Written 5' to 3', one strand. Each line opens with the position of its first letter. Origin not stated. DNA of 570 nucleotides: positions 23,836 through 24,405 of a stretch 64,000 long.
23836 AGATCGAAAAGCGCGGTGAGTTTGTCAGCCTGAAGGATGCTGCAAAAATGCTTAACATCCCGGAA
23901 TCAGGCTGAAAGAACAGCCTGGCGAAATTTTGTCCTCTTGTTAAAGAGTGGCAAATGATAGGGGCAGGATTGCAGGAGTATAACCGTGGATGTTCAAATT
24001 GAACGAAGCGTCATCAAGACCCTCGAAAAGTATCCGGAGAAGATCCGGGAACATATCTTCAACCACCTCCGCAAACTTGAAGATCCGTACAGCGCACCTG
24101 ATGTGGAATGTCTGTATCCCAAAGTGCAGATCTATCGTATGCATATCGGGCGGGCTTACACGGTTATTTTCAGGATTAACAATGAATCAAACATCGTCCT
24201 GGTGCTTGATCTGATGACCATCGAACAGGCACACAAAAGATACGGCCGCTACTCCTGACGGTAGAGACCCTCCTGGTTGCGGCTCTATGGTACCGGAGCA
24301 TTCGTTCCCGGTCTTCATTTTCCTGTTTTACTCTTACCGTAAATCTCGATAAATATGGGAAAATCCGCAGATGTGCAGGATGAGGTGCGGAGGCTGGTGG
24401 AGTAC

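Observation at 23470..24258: Tandem covarying structured RNA units at the head of a RelE toxin-antitoxin operon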

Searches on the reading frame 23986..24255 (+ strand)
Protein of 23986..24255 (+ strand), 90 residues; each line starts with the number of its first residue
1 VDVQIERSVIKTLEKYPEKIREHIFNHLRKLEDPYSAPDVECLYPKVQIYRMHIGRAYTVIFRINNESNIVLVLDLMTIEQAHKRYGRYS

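Call 11: search_protein_families(library=pfam, proteins=[window:23986-24255:+], max_evalue=0.1)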
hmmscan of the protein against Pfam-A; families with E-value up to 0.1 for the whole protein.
window:23986-24255:+ (90 aa): 2 families
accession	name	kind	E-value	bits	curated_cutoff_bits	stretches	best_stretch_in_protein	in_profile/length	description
PF05016.21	ParE_toxin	-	8.7e-05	23.5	23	1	4-76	2-82/89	ParE toxin of type II toxin-antitoxin system, parDE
PF10386.15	DUF2441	-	0.013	15.9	25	1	7-48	41-82/141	Protein of unknown function (DUF2441)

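Call 32: search_solved_structures(query=window:23986-24255:+, max_evalue=1)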
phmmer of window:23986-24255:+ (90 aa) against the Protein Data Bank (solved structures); distinct sequences matched with E-value up to 1: 1.
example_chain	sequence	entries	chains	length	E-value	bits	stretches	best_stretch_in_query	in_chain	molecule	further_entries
2lmi_A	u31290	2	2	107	0.89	13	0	46-75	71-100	G-rich sequence factor 1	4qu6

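Call 54: search_protein_families(library=ncbifam, proteins=[window:23986-24255:+], max_evalue=1)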
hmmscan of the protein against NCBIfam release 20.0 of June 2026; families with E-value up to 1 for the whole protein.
window:23986-24255:+ (90 aa): 0 families

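Call 60: find_homologous_proteins(query=window:23986-24255:+, max_evalue=0.001)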
Query window:23986-24255:+ (90 aa): 97 proteins with E <= 0.001 among 97 candidates. Only proteins of 49 to 158 residues were searched: fused or split forms outside these lengths cannot appear, so this answer is no evidence that the protein stands alone or is whole; lengths 'longer' or 'shorter' looks for them.
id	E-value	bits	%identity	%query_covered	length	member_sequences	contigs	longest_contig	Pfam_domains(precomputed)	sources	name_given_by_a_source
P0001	3.1e-53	195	100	100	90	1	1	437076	-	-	-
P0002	4.0e-48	178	92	99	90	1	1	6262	-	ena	-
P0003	6.4e-48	178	90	100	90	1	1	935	-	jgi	-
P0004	1.1e-46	174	88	99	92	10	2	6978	-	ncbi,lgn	-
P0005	2.6e-46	173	88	99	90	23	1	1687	-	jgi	-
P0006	3.9e-46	172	89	99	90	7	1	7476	-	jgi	jgi:mRNA-degrading endonuclease RelE of RelBE toxin-antitoxin system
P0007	4.8e-46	172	89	99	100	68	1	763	-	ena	-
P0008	8.1e-46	171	87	99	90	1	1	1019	-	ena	-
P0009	8.3e-46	171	85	99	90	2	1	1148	-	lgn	-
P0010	8.6e-46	171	84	99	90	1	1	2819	-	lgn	-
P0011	1.4e-45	170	85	99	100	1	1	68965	-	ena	-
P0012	1.4e-45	170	85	99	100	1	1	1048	-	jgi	-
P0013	1.6e-45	170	83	99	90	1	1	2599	-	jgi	-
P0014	2.0e-45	170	83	99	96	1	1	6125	-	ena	-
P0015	4.6e-45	169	87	99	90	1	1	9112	-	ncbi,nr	ncbi:MAG: hypothetical protein Q7T80_02565 [Methanoregula sp.]|nr:hypothetical protein [Methanoregul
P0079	1.8e-32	129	64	99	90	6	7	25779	-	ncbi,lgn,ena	-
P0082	9.8e-31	123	62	100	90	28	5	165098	-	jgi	-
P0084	2.4e-30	122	63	99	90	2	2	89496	-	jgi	jgi:mRNA-degrading endonuclease RelE of RelBE toxin-antitoxin system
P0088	1.6e-28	116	61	99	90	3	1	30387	-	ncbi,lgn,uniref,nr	ncbi:hypothetical protein RJ53_09975 [Methanocalculus chunghsingensis]|uniref:Type II toxin-antitoxi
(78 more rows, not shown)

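Call 61: find_encoding_contigs(protein=P0088, flank=1500, max_places=3)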
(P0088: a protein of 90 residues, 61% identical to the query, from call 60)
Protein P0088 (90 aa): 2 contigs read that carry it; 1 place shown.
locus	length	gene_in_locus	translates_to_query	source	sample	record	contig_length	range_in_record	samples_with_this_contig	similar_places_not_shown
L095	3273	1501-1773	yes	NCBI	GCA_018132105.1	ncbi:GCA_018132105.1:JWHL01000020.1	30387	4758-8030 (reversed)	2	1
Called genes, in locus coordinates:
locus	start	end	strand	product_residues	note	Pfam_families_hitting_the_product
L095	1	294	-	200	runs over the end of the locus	PF14487:DarT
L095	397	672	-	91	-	PF04255:DUF433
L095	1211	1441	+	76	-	-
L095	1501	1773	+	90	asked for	-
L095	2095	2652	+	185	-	PF13238:AAA_18 (weak), PF13671:AAA_33 (weak)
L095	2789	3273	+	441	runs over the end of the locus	PF00155:Aminotran_1_2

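Call 62: find_encoding_contigs(protein=P0082, flank=1500, max_places=3)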
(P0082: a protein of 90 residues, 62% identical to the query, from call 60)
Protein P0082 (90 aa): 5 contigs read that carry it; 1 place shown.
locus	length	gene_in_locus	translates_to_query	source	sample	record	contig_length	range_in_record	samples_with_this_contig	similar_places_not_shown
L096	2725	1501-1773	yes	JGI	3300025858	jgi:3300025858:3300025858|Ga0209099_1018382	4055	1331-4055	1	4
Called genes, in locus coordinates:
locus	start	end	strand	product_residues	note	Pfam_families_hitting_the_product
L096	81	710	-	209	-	-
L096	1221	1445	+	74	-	-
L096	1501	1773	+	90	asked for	-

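Call 63: find_encoding_contigs(protein=P0084, flank=1500, max_places=3)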
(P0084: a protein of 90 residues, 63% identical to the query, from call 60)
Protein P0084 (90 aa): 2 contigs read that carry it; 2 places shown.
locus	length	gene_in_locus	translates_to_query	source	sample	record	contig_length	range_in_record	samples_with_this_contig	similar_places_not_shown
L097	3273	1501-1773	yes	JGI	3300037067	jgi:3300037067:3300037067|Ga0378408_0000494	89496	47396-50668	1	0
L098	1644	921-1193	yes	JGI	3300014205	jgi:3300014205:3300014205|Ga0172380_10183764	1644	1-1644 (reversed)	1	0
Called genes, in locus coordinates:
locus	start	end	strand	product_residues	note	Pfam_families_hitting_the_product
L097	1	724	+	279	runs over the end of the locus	PF02374:ArsA_ATPase, PF10609:ParA (weak), PF13614:AAA_31, PF01656:CbiA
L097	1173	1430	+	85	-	PF24434:DUF7557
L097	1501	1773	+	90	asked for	-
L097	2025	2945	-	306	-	PF04055:Radical_SAM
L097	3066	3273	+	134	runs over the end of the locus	PF01243:PNPOx_N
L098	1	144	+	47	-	?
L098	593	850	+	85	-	PF24434:DUF7557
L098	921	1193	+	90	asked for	-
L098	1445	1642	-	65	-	?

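Call 64: find_encoding_contigs(protein=P0079, flank=1500, max_places=3)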
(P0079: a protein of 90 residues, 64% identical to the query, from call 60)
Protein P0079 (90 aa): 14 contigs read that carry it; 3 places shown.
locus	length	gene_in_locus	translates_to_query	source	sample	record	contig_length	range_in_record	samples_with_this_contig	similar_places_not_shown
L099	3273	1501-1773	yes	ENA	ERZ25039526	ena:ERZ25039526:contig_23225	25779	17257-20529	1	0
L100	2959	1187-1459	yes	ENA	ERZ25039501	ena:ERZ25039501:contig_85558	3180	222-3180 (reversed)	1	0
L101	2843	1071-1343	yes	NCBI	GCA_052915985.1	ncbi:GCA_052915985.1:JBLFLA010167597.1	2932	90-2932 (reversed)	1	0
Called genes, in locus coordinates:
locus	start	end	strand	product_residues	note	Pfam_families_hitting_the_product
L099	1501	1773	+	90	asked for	-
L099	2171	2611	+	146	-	PF07790:Pilin_N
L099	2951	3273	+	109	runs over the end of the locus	-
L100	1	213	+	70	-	?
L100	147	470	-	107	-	-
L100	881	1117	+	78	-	-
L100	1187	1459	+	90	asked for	-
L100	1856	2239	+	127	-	PF07790:Pilin_N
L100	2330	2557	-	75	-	-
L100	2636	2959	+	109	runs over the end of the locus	-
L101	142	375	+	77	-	-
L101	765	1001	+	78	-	-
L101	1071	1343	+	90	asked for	-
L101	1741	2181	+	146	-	PF07790:Pilin_N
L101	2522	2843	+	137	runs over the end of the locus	?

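Call 71: predict_structure(alignment_id=A4)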
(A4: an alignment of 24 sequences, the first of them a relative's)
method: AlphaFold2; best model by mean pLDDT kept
length: 90 residues; sequences in the alignment: 24
mean_pLDDT: 91.1   pTM: 0.81
mean pLDDT of the five models: 91.1, 91.1, 90.1, 89.4, 89.1
residues with pLDDT >= 90: 72; 70-90: 15; 50-70: 1; < 50: 2
segments of 3 or more residues with pLDDT < 50: none
pLDDT, mean of each block of 10 residues (from residue 1): 95 94 94 91 91 93 94 94 73
secondary structure, 60 per line:
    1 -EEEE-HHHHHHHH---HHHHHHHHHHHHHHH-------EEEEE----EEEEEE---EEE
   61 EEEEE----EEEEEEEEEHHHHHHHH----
elements in order: E2-5 H7-14 H18-32 E40-44 E49-54 E58-65 E70-78 H79-86

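Call 73: fold_search(model_id=the predicted structure, library=pdb)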
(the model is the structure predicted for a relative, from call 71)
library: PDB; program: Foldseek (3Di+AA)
matches with E <= 10: 500; with E <= 0.001: 13
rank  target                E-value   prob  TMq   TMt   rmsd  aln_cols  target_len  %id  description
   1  2khe_MODEL_1_A        1.8e-05  1.00  0.71  0.72   2.6        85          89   27  Solution Structure of the Bacterial Toxin Rele from Thermus Thermophilus HB8 (released 2010-03-31)
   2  9g12_B                1.6e-04  1.00  0.72  0.76   2.7        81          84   17  Mycobacterium tuberculosis RelBE1 toxin-antitoxin system; rv1247c (relB1 antitoxin), rv1246c (relE1 toxin) (released 2025-12-17)
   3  3g5o_B                2.7e-04  1.00  0.70  0.77   2.8        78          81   17  The crystal structure of the toxin-antitoxin complex RelBE2 (Rv2865-2866) from Mycobacterium tuberculosis (released 2009-04-14)
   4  1wmi_A                3.0e-04  1.00  0.75  0.76   3.0        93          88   25  Crystal structure of archaeal RelE-RelB complex from Pyrococcus horikoshii OT3 (released 2005-03-15)
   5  9g12_A                3.7e-04  1.00  0.70  0.74   2.5        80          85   19  Mycobacterium tuberculosis RelBE1 toxin-antitoxin system; rv1247c (relB1 antitoxin), rv1246c (relE1 toxin) (released 2025-12-17)
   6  3bpq_B                4.8e-04  1.00  0.66  0.69   3.2        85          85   15  Crystal Structure of RelB-RelE antitoxin-toxin complex from Methanococcus jannaschii (released 2008-12-23)
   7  3g5o_C                4.8e-04  1.00  0.67  0.69   3.1        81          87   16  The crystal structure of the toxin-antitoxin complex RelBE2 (Rv2865-2866) from Mycobacterium tuberculosis (released 2009-04-14)
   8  7v6w_F                5.9e-04  1.00  0.72  0.73   2.2        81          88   23  Crystal structure of heterohexameric Sa2YoeB-Sa2YefM complex bound to 26bp-DNA (released 2021-12-15)
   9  7v5y_E                6.2e-04  1.00  0.69  0.71   2.4        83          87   22  Crystal structure of hexameric complex of Sa2YoeB-Sa2YefM toxin-antitoxin from Staphylococcus aureus (released 2021-12-15)
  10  7v6w_E                6.2e-04  1.00  0.72  0.73   2.2        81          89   23  Crystal structure of heterohexameric Sa2YoeB-Sa2YefM complex bound to 26bp-DNA (released 2021-12-15)
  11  2otr_MODEL_1_A        7.1e-04  1.00  0.57  0.57   4.6        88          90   14  Solution Structure of Conserved Hypothetical Protein HP0892 from Helicobacter pylori (released 2007-12-18)
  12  4fxh_B                7.6e-04  1.00  0.68  0.66   4.6        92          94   14  Crystal structure of the isolated E. coli RelE toxin, P212121 form (released 2012-08-29)
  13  5ycl_B                8.7e-04  1.00  0.67  0.64   3.9        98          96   16  Crystal structure of HigBA complex from Shigella flexneri (released 2018-09-19)
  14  4fxe_E                1.1e-03  1.00  0.67  0.72   2.6        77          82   16  Crystal structure of the intact E. coli RelBE toxin-antitoxin complex (released 2012-08-29)
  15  4v7k_Ay               1.3e-03  1.00  0.69  0.67   4.8        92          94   14  Structure of RelE nuclease bound to the 70S ribosome (postcleavage state) (released 2014-07-09)
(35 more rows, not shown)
